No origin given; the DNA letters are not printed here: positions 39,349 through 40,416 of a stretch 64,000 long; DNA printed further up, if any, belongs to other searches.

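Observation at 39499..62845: Six related GT-N-TA-N-AC operators tie a locus of more than 24 kb into one HutC-type regulon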

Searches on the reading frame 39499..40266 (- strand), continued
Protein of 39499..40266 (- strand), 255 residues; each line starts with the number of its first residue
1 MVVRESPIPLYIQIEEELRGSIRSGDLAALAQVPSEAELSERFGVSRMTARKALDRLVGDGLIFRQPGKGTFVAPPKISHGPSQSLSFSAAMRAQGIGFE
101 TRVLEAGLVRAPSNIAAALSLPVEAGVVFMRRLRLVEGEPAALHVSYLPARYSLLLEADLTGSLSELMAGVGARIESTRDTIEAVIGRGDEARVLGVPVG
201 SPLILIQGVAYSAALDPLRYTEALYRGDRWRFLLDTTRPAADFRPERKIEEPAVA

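Call 15: find_encoding_contigs(protein=P0030, flank=10000, max_places=2)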
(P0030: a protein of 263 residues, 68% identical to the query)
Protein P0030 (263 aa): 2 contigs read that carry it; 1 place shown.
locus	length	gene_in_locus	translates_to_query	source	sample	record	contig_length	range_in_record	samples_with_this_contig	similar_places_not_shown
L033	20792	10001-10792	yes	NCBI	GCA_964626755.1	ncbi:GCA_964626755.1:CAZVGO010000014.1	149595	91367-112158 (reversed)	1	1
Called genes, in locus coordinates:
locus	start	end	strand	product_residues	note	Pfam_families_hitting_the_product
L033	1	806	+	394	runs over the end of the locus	PF02771:Acyl-CoA_dh_N, PF02770:Acyl-CoA_dh_M, PF00441:Acyl-CoA_dh_1, PF08028:Acyl-CoA_dh_2, PF22924:ACOX_C_alpha1 (weak)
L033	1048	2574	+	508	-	PF00171:Aldedh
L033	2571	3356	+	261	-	PF01209:Ubie_methyltran, PF13489:Methyltransf_23, PF13847:Methyltransf_31, PF08241:Methyltransf_11, PF08242:Methyltransf_12, PF13649:Methyltransf_25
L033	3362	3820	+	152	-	PF00293:NUDIX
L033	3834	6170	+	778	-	PF03176:MMPL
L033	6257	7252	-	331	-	PF02779:Transket_pyr, PF02780:Transketolase_C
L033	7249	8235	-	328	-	PF00676:E1_dh, PF02775:TPP_enzyme_C, PF13292:DXP_synthase_N (weak), PF00456:Transketolase_N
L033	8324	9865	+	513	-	PF00370:FGGY_N, PF02782:FGGY_C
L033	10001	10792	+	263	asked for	PF00392:GntR, PF07702:UTRA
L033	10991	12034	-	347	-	PF01408:GFO_IDH_MocA, PF22725:GFO_IDH_MocA_C3, PF02894:GFO_IDH_MocA_C (faint)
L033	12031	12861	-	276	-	PF00753:Lactamase_B, PF12706:Lactamase_B_2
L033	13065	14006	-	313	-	PF01210:NAD_Gly3P_dh_N (weak), PF02558:ApbA, PF02737:3HCDH_N (weak), PF03446:NAD_binding_2 (weak), PF03721:UDPG_MGDP_dh_N (weak), PF08546:ApbA_C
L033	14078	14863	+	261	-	PF13483:Lactamase_B_3, PF00753:Lactamase_B, PF12706:Lactamase_B_2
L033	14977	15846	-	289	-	PF00528:BPD_transp_1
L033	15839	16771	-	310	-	PF00528:BPD_transp_1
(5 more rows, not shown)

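Call 16: find_encoding_contigs(protein=P0047, flank=10000, max_places=2)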
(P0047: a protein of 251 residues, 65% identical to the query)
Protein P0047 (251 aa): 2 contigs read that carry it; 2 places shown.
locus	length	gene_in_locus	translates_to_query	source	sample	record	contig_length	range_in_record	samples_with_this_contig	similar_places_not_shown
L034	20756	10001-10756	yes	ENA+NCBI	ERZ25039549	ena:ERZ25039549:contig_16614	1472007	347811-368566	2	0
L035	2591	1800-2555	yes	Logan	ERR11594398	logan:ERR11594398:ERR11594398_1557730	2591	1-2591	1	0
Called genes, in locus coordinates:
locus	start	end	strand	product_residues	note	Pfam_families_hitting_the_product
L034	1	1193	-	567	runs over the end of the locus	PF00496:SBP_bac_5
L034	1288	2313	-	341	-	PF00356:LacI, PF00532:Peripla_BP_1, PF13407:Peripla_BP_4, PF13377:Peripla_BP_3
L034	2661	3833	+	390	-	PF00005:ABC_tran, PF17912:OB_MalK, PF08402:TOBE_2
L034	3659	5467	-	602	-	PF00884:Sulfatase, PF16347:SGSH_C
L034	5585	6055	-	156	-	PF02502:LacAB_rpiB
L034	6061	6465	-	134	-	PF01894:YjbQ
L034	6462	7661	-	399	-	PF00364:Biotin_lipoyl, PF25919:BSH_CusB (faint), PF25997:BSH_YhbJ (faint), PF02817:E3_binding, PF00198:2-oxoacid_dh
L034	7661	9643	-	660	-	PF00676:E1_dh, PF00456:Transketolase_N (faint), PF13292:DXP_synthase_N (weak), PF02779:Transket_pyr, PF02780:Transketolase_C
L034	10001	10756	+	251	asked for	PF00392:GntR, PF07702:UTRA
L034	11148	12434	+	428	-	PF01547:SBP_bac_1, PF13416:SBP_bac_8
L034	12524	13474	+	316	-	PF00528:BPD_transp_1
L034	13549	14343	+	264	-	PF00528:BPD_transp_1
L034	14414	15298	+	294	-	PF02826:2-Hacid_dh_C (faint), PF03446:NAD_binding_2, PF03807:F420_oxidored (weak), PF14833:NAD_binding_11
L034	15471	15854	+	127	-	PF00190:Cupin_1 (weak), PF07883:Cupin_2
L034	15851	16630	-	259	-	PF00753:Lactamase_B, PF13483:Lactamase_B_3, PF12706:Lactamase_B_2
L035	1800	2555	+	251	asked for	PF00392:GntR, PF07702:UTRA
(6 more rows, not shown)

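Call 17: find_encoding_contigs(protein=P0010, flank=10000, max_places=2)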
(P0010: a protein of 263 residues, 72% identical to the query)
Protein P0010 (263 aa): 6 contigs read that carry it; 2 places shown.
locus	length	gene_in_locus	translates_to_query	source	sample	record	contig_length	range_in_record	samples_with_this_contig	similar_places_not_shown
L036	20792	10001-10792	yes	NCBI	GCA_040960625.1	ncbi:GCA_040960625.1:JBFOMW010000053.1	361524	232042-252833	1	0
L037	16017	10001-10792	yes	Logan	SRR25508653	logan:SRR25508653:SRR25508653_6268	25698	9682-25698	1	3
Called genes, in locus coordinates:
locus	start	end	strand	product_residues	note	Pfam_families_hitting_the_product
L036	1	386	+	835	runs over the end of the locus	PF00990:GGDEF, PF00563:EAL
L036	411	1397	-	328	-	PF00106:adh_short, PF08659:KR (weak), PF13561:adh_short_C2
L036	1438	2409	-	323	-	PF02779:Transket_pyr, PF02780:Transketolase_C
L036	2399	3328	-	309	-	PF13292:DXP_synthase_N, PF00456:Transketolase_N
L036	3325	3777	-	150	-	PF02502:LacAB_rpiB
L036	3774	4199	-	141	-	PF01894:YjbQ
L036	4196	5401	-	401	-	PF00364:Biotin_lipoyl, PF02817:E3_binding, PF00198:2-oxoacid_dh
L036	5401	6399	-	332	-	PF02779:Transket_pyr, PF02780:Transketolase_C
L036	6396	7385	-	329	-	PF00676:E1_dh, PF02775:TPP_enzyme_C (faint), PF00456:Transketolase_N, PF13292:DXP_synthase_N (weak)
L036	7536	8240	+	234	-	PF04199:Cyclase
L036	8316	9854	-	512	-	PF00370:FGGY_N, PF02782:FGGY_C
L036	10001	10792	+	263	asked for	PF00392:GntR, PF07702:UTRA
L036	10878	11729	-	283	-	PF00106:adh_short, PF08659:KR (weak), PF23441:SDR (weak), PF13561:adh_short_C2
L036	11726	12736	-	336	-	PF01073:3Beta_HSD, PF01370:Epimerase, PF02719:Polysacc_synt_2, PF04321:RmlD_sub_bind, PF07993:NAD_binding_4 (faint), PF16363:GDP_Man_Dehyd, PF13460:NAD_binding_10 (faint)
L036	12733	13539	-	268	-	PF00106:adh_short, PF08659:KR, PF13561:adh_short_C2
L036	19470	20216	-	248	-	PF00392:GntR, PF07729:FCD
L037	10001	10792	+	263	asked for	PF00392:GntR, PF07702:UTRA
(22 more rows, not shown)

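Call 18: find_encoding_contigs(protein=P0012, flank=10000, max_places=1)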
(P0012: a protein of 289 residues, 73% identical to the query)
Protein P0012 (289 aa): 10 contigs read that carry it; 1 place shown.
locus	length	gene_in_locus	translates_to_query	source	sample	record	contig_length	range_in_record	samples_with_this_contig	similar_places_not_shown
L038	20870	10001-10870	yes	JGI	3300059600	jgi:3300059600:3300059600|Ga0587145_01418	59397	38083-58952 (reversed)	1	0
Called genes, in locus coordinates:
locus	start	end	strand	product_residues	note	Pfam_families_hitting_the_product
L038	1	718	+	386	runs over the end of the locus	?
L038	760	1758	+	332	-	PF00710:Asparaginase, PF17763:Asparaginase_C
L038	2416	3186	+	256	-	PF13560:HTH_31, PF13744:HTH_37, PF01381:HTH_3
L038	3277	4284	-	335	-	PF00106:adh_short, PF13561:adh_short_C2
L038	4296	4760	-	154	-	PF02502:LacAB_rpiB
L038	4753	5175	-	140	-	PF01894:YjbQ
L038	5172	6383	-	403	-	PF00364:Biotin_lipoyl, PF25919:BSH_CusB (faint), PF02817:E3_binding, PF00198:2-oxoacid_dh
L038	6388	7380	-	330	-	PF02779:Transket_pyr, PF02780:Transketolase_C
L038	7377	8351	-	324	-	PF00676:E1_dh, PF02775:TPP_enzyme_C (weak), PF00456:Transketolase_N (weak), PF13292:DXP_synthase_N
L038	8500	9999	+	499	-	PF00370:FGGY_N, PF02782:FGGY_C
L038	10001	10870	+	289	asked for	PF00392:GntR, PF16365:EutK_C (faint), PF07702:UTRA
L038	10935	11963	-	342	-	PF02653:BPD_transp_2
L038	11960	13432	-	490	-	PF00005:ABC_tran, PF13304:AAA_21 (faint), PF00005:ABC_tran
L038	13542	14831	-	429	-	PF13407:Peripla_BP_4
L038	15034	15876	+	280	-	PF04199:Cyclase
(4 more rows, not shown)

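Call 19: find_encoding_contigs(protein=P0043, flank=10000, max_places=1)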
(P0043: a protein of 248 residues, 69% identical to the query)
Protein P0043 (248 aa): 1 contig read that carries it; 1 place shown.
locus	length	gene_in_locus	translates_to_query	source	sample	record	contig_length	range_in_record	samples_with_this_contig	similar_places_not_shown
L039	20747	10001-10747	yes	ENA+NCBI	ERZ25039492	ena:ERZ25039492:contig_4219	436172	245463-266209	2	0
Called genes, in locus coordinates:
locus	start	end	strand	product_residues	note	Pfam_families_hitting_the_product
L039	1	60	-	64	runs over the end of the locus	-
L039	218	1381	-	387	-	PF00005:ABC_tran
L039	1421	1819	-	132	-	PF13407:Peripla_BP_4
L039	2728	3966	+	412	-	PF00557:Peptidase_M24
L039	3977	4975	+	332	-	PF00676:E1_dh, PF02775:TPP_enzyme_C (weak)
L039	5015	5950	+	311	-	PF02779:Transket_pyr, PF02780:Transketolase_C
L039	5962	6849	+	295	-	PF01488:Shikimate_DH, PF02737:3HCDH_N (weak), PF02826:2-Hacid_dh_C, PF03446:NAD_binding_2, PF03807:F420_oxidored, PF07991:KARI_N, PF14833:NAD_binding_11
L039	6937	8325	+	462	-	PF01979:Amidohydro_1, PF07969:Amidohydro_3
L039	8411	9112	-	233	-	-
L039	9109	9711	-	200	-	-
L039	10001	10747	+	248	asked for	PF00392:GntR, PF07702:UTRA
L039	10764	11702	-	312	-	PF02558:ApbA, PF03446:NAD_binding_2 (weak), PF08546:ApbA_C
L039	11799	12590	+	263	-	PF00753:Lactamase_B, PF13483:Lactamase_B_3, PF12706:Lactamase_B_2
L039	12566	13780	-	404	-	PF03446:NAD_binding_2, PF14833:NAD_binding_11, PF00190:Cupin_1, PF07883:Cupin_2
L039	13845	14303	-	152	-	PF02502:LacAB_rpiB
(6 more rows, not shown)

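Call 20: find_encoding_contigs(protein=P0048, flank=10000, max_places=1)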
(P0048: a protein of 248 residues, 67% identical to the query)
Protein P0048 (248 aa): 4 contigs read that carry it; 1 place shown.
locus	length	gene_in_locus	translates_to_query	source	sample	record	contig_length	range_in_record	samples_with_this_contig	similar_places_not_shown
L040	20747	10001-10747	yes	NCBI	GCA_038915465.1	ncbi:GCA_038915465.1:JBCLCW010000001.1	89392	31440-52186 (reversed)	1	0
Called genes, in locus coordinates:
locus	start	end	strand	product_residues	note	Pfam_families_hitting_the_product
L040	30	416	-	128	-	-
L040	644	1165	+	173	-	PF13489:Methyltransf_23, PF01209:Ubie_methyltran, PF03141:Methyltransf_29 (weak), PF13847:Methyltransf_31, PF08241:Methyltransf_11, PF08242:Methyltransf_12, PF13649:Methyltransf_25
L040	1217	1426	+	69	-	-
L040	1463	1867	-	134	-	-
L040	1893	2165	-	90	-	-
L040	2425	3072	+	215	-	PF07336:ABATE, PF11706:zf-CGNR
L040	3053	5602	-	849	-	PF00133:tRNA-synt_1, PF09334:tRNA-synt_1g, PF13603:tRNA-synt_1_2, PF00133:tRNA-synt_1, PF08264:Anticodon_1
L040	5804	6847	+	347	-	PF01863:YgjP-like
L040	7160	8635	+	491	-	-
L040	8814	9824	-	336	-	PF13489:Methyltransf_23, PF01209:Ubie_methyltran, PF08003:Methyltransf_9, PF08241:Methyltransf_11, PF08242:Methyltransf_12, PF13649:Methyltransf_25, PF13847:Methyltransf_31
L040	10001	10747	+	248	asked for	PF00392:GntR, PF07702:UTRA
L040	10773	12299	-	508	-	PF00370:FGGY_N, PF01869:BcrAD_BadFG (faint), PF02782:FGGY_C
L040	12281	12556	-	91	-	PF08546:ApbA_C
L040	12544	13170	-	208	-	PF02558:ApbA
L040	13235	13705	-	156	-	PF02502:LacAB_rpiB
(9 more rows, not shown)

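Call 32: search_solved_structures(query=window:39499-40266:-, max_evalue=0.00001, show_alignments=2)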
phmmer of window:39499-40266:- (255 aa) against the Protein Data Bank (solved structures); distinct sequences matched with E-value up to 0.00001: 17.
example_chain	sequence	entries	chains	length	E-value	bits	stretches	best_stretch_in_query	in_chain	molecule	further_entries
2wv0_A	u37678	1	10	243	7.5e-36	127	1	4-233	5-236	HTH-TYPE TRANSCRIPTIONAL REPRESSOR YVOA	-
4u0v_A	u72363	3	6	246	7.9e-36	127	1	4-233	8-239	HTH-type transcriptional repressor YvoA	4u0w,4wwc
9i0v_A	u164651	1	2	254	3.8e-31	111.7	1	3-239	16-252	HTH-type transcriptional repressor DasR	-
4zs8_A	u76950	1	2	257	3.9e-31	111.6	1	3-239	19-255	HTH-type transcriptional repressor DasR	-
2ra5_A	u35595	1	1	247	2.3e-27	99.3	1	2-233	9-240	Putative transcriptional regulator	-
3f8m_A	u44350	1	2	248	3.1e-19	72.6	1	33-233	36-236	GntR-family protein transcriptional regulator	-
4u0y_A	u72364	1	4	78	1.9e-18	70.1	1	4-73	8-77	HTH-type transcriptional repressor YvoA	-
4zsb_A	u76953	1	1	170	4.4e-17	65.6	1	84-239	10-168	HTH-type transcriptional repressor DasR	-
4zsi_A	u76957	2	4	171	4.9e-17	65.5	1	84-239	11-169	HTH-type transcriptional repressor DasR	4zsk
4egy_A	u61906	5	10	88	9.4e-12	48.2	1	5-74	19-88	Arabinose metabolism transcriptional repressor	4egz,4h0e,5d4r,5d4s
3bwg_A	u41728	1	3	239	1e-09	41.5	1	11-235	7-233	Uncharacterized HTH-type transcriptional regulator yydK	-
3f8l_A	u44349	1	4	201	2.6e-09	40.2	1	86-233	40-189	HTH-type transcriptional repressor phnF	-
2p19_A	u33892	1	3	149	1.5e-08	37.7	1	98-232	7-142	Transcriptional regulator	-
3eet_A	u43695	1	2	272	2.8e-08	36.8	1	9-232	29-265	Putative GntR-family transcriptional regulator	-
3cnv_A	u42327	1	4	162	3.6e-08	36.4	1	94-232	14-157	Putative GntR-family transcriptional regulator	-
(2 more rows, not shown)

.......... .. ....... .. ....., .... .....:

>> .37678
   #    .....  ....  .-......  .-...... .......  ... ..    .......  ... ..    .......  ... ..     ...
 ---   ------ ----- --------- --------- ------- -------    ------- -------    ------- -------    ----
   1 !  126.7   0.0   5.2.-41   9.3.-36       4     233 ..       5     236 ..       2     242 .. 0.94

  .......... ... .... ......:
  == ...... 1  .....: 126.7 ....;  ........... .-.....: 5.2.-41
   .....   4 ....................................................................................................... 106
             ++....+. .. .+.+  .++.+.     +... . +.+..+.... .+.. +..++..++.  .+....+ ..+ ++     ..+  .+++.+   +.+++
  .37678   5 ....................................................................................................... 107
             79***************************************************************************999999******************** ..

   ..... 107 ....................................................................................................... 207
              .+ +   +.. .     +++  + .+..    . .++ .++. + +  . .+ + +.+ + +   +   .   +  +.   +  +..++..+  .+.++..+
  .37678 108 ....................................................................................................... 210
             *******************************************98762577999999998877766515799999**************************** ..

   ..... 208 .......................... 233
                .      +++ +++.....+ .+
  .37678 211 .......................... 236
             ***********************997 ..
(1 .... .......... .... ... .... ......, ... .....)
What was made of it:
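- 39499..40266 (-): Regulator gene: GntR winged-helix domain plus UTRA domain (HutC subfamily), 255 aa. Closest solved homologues are NagR/YvoA (7.5e-36) and DasR (call 32).
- On GntR superfamily, HutC subfamily regulator: Full-length alignment to NagR and DasR structures (call 32).
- Closest known: NagR. Same: They are the best solved-structure matches (call 32).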

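Call 33: search_protein_families(library=ncbifam, proteins=[window:39499-40266:-], max_evalue=0.00001)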
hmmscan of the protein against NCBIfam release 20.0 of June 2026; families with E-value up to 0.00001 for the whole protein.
window:39499-40266:- (255 aa): 20 families
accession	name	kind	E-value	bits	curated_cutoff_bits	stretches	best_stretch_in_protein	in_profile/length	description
NF041547.1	GntR_LSA1692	equivalog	9.6e-37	126.8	275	1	10-232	2-226/233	GntR family transcriptional regulator, LSA1692 subfamily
TIGR02325.1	C_P_lyase_phnF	equivalog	6.6e-34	117.5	156.8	1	4-234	3-236/238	phosphonate metabolism transcriptional regulator PhnF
TIGR03337.1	phnR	equivalog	9.5e-33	113.8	296.75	1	11-214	3-208/231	phosphonate utilization transcriptional regulator PhnR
NF008491.0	PRK11402.1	subfamily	2.6e-31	109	269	1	4-237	6-241/243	GntR family transcriptional regulator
TIGR02018.2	his_ut_repres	equivalog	3.4e-29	101.8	220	1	11-232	1-222/226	histidine utilization transcriptional repressor HutC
NF052441.1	TransRegRv0792c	equivalog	1.1e-24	87.1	400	1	6-238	13-248/260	Rv0792c family HTH-type transcriptional regulator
TIGR02404.1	trehalos_R_Bsub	equivalog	3.8e-22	79.1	211.95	1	11-233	2-228/233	trehalose operon repressor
NF007486.0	PRK10079.1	equivalog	2.6e-19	69.9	363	1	12-231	19-236/241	phosphonate metabolism transcriptional regulator PhnF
NF007292.0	PRK09764.1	equivalog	8e-18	64.5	281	1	9-161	5-153/240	GntR family transcriptional regulator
NF011575.0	PRK14999.1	equivalog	1.5e-16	60.5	424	1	4-232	7-235/241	histidine utilization repressor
NF052282.1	PLP_TF_PdxR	equivalog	4.8e-14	52.3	320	1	9-82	1-74/448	MocR-like pyridoxine biosynthesis transcription factor PdxR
NF052290.2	MocR_like_YczR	exception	2.4e-10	39.7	487.4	1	7-95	17-103/458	MocR-like transcription factor YczR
NF052281.1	rhizopine_MocR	equivalog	1.7e-09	36.8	650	1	3-78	12-87/479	rhizopine catabolism transcriptional regulator MocR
NF047563.1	modulin_PmtR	equivalog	1e-08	35.3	200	1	4-74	7-77/125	PSM export ABC transporter transcriptional regulator PmtR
NF007741.0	PRK10421.1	equivalog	1.3e-08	34.6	311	1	13-74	11-72/262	transcriptional regulator LldR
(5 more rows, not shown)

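Call 49: find_encoding_contigs(protein=P0050, flank=10000, max_places=1)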
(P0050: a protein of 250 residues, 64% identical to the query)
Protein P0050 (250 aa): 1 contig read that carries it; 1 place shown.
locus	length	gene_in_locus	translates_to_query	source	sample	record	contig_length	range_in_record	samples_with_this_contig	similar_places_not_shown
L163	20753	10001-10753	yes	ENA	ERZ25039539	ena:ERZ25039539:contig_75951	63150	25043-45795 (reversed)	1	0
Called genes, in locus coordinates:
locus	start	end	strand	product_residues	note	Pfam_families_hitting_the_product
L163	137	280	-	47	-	-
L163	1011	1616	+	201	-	PF00106:adh_short, PF13561:adh_short_C2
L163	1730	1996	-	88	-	PF13561:adh_short_C2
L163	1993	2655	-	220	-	PF00106:adh_short, PF08659:KR, PF13561:adh_short_C2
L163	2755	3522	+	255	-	PF00392:GntR, PF07702:UTRA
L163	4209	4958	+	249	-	PF00296:Bac_luciferase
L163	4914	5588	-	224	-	-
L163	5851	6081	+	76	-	-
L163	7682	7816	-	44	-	-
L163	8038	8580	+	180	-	PF02653:BPD_transp_2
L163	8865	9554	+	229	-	PF02653:BPD_transp_2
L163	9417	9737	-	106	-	-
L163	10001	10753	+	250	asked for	PF00392:GntR, PF07702:UTRA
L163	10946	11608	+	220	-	PF00753:Lactamase_B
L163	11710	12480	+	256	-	PF01547:SBP_bac_1, PF13416:SBP_bac_8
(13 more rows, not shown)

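Call 50: find_encoding_contigs(protein=P0118, flank=10000, max_places=1)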
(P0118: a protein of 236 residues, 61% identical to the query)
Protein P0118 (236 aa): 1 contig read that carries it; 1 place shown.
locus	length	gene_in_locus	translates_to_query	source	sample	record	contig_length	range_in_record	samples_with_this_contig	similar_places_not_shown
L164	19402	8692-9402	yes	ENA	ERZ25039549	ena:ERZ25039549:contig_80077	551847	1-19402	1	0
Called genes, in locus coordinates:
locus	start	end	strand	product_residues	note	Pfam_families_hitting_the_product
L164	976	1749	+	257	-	PF11181:YflT (faint)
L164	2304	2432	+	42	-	-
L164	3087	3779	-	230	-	-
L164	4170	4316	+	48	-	-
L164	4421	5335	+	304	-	PF04199:Cyclase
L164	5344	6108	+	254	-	PF00106:adh_short, PF08659:KR (weak), PF13561:adh_short_C2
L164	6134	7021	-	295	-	PF00106:adh_short, PF08659:KR (weak), PF13561:adh_short_C2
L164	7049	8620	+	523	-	PF00370:FGGY_N, PF02782:FGGY_C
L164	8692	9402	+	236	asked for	PF00392:GntR, PF07702:UTRA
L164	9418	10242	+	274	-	PF00753:Lactamase_B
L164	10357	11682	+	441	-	PF01547:SBP_bac_1, PF13416:SBP_bac_8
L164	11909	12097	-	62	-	-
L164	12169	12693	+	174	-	PF00528:BPD_transp_1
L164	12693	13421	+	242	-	PF00528:BPD_transp_1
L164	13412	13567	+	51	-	-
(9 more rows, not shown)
